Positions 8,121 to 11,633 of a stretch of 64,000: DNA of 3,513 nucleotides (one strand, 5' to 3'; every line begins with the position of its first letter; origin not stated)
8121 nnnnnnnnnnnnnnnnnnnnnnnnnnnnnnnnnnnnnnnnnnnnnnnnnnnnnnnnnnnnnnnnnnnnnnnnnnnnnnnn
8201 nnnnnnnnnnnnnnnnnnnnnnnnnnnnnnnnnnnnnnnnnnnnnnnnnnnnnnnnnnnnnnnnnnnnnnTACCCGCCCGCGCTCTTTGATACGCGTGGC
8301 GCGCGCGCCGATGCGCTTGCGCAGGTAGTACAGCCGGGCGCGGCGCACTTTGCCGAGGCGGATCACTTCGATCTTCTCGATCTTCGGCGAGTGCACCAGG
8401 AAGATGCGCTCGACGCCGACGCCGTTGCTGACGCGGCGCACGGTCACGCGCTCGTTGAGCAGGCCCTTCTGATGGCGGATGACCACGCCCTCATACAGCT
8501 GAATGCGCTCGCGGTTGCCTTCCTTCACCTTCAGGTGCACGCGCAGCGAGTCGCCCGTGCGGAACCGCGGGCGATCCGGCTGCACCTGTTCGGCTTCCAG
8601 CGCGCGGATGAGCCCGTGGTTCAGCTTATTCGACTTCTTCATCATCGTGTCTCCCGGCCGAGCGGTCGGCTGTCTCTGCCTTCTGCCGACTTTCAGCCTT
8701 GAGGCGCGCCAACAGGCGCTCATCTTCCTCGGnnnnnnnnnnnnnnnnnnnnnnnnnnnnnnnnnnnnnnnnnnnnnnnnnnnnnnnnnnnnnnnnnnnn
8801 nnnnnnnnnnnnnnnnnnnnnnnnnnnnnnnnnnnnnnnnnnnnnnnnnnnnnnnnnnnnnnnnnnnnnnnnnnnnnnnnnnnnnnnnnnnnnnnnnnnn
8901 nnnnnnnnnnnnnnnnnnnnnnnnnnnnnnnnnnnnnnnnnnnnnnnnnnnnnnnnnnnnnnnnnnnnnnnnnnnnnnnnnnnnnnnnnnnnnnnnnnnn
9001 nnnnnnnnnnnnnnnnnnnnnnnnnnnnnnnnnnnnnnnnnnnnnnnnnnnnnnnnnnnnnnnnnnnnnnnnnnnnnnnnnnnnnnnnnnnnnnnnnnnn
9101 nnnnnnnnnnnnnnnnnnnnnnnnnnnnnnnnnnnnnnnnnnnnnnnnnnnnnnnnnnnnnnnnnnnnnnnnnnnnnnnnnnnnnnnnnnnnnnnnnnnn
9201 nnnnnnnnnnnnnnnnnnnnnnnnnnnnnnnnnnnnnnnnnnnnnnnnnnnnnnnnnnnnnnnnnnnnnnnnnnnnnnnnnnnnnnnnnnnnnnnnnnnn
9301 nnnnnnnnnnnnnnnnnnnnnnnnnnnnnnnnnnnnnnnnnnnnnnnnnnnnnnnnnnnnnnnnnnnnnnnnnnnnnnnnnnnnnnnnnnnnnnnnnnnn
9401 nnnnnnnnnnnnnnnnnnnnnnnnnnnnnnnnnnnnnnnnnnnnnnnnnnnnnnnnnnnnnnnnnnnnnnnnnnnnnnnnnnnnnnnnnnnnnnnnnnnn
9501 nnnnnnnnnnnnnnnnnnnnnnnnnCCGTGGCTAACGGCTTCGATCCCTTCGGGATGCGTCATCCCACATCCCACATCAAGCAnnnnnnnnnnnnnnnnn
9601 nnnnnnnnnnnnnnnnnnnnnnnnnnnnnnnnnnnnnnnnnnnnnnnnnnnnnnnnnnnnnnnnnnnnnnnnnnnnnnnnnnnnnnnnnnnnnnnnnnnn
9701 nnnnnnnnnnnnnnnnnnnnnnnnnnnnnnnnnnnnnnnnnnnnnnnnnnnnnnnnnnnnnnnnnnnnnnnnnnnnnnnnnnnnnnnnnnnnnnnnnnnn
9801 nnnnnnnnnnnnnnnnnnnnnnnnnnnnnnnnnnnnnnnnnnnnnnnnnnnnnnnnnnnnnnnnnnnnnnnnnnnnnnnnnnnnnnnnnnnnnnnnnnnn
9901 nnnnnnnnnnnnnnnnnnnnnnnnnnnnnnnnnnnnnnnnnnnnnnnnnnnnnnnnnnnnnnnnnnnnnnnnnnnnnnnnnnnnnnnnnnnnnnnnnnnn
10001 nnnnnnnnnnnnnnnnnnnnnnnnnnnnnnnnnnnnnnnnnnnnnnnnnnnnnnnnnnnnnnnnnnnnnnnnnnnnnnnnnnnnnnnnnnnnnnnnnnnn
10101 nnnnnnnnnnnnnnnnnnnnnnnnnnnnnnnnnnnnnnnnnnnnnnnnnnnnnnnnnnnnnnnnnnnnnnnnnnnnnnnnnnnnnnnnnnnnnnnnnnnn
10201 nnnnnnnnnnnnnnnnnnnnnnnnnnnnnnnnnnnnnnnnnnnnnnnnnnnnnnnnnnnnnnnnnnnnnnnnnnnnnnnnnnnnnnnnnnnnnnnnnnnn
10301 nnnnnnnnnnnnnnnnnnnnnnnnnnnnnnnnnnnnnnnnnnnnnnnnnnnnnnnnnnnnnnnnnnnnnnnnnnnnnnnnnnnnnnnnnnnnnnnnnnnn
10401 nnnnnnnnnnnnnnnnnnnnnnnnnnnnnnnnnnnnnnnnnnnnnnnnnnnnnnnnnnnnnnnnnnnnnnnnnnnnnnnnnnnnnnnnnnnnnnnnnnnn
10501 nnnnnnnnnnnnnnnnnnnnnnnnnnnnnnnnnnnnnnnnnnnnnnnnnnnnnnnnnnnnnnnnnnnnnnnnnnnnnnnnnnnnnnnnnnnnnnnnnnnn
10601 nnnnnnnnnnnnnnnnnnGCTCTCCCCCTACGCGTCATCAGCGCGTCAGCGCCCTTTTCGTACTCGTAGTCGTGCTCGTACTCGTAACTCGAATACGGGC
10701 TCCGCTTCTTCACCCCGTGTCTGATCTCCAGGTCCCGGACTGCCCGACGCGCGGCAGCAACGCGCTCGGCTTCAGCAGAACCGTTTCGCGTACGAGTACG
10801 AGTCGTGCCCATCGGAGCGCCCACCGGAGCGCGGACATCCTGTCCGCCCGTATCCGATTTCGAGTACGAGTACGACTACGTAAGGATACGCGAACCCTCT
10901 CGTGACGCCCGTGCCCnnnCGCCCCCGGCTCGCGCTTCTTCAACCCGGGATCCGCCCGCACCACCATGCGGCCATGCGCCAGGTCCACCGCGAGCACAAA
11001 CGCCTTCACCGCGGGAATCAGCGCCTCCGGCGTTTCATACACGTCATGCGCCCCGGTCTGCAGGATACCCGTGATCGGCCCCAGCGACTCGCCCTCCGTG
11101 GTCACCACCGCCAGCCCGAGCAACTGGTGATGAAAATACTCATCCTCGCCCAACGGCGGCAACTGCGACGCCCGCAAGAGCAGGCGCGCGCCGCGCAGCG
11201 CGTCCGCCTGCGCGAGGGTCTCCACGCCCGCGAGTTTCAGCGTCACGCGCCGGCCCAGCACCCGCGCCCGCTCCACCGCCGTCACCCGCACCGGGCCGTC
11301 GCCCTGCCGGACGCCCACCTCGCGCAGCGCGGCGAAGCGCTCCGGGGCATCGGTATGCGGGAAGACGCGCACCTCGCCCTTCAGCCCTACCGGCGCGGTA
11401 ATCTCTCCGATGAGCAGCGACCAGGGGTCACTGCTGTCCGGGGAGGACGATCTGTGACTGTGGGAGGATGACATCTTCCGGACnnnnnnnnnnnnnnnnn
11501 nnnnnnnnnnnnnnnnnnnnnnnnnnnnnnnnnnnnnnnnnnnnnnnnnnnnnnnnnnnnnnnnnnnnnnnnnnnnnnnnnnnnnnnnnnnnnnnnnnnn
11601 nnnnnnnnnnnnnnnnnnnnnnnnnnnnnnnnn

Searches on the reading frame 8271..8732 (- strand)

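Call 15: search_protein_families(library=pfam, proteins=[window:8271-8732:-])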
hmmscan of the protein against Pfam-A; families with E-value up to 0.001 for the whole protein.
window:8271-8732:- (154 aa): 1 family
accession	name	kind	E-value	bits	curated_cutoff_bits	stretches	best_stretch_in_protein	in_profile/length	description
PF01245.26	Ribosomal_L19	-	4.6e-43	146.1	22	1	41-151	2-111/111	Ribosomal protein L19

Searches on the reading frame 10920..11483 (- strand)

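Call 15: search_protein_families(library=pfam, proteins=[window:10920-11483:-])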
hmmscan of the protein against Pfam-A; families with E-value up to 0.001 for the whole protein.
window:10920-11483:- (188 aa): 3 families
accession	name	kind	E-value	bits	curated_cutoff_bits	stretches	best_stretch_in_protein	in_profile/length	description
PF01782.24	RimM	-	1.9e-18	66.9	23.5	1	25-106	2-83/84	RimM N-terminal domain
PF24986.1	PRC_RimM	-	1.3e-08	34.8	27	1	118-176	1-64/69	RimM PRC barrel domain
PF05239.21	PRC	-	9.9e-06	25.9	21.2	1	113-177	1-73/78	PRC-barrel domain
